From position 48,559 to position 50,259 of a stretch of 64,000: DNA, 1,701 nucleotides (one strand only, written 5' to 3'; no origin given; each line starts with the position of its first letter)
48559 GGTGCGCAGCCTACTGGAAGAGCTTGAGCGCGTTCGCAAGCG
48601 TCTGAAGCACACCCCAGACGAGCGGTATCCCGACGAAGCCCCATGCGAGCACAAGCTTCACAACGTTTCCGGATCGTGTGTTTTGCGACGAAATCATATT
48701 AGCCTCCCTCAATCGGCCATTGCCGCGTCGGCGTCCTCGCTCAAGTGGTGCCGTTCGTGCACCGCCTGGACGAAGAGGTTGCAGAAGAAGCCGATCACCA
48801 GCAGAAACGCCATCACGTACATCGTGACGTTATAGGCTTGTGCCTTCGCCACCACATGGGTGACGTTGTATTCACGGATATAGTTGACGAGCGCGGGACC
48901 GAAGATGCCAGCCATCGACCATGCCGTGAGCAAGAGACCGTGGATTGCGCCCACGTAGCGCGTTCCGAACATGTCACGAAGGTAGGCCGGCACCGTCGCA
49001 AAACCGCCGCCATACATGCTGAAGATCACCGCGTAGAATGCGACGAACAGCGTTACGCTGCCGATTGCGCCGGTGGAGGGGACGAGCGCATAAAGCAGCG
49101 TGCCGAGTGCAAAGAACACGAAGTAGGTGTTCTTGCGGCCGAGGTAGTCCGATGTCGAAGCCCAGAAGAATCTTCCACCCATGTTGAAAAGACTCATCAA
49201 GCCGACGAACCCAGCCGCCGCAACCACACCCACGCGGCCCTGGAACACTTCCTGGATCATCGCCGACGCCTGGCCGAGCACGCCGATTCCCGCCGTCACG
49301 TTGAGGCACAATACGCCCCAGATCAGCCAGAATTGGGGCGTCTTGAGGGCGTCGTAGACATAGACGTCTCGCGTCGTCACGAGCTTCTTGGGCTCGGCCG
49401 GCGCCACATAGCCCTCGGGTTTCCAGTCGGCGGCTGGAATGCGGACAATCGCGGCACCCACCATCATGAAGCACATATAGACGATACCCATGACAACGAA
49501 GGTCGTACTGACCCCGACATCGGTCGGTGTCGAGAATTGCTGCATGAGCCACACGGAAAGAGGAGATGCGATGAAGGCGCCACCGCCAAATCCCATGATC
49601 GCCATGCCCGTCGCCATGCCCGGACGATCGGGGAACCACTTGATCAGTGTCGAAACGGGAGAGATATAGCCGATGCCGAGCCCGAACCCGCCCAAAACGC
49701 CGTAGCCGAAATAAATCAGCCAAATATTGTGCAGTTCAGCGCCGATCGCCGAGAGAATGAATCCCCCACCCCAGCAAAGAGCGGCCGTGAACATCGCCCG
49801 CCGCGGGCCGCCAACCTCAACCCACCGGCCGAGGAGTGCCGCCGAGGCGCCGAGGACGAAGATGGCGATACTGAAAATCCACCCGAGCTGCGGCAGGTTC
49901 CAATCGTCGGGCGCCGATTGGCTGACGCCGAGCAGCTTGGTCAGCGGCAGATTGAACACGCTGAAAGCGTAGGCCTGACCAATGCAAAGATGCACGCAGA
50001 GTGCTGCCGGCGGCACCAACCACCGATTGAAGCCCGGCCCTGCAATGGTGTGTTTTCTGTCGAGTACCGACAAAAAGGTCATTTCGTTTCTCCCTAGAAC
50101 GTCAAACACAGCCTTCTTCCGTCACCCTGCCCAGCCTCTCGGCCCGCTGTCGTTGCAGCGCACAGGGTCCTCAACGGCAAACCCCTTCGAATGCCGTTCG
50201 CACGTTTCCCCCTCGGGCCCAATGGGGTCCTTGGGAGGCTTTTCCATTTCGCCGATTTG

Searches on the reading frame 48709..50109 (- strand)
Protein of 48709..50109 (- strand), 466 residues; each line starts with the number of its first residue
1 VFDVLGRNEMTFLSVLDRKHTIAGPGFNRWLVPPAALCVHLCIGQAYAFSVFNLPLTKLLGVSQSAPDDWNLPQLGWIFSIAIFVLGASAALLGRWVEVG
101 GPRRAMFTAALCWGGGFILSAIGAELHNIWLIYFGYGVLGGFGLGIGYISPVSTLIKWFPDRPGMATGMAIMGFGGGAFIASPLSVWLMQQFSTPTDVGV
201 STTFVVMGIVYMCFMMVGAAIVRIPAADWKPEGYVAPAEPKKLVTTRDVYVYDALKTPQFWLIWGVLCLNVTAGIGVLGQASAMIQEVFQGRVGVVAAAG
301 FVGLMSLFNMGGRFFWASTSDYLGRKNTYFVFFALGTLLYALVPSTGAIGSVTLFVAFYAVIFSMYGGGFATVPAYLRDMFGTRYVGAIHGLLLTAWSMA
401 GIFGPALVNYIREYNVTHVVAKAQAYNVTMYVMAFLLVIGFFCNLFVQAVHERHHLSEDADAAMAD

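Call 73: search_protein_families(library=pfam, proteins=[window:48709-50109:-], max_evalue=0.00001)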
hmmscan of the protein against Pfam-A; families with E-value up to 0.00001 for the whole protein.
window:48709-50109:- (466 aa): 1 family
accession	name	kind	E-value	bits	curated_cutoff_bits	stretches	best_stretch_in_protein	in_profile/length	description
PF07690.21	MFS_1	-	1.3e-31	110.2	33.4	1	42-405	7-347/347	Major Facilitator Superfamily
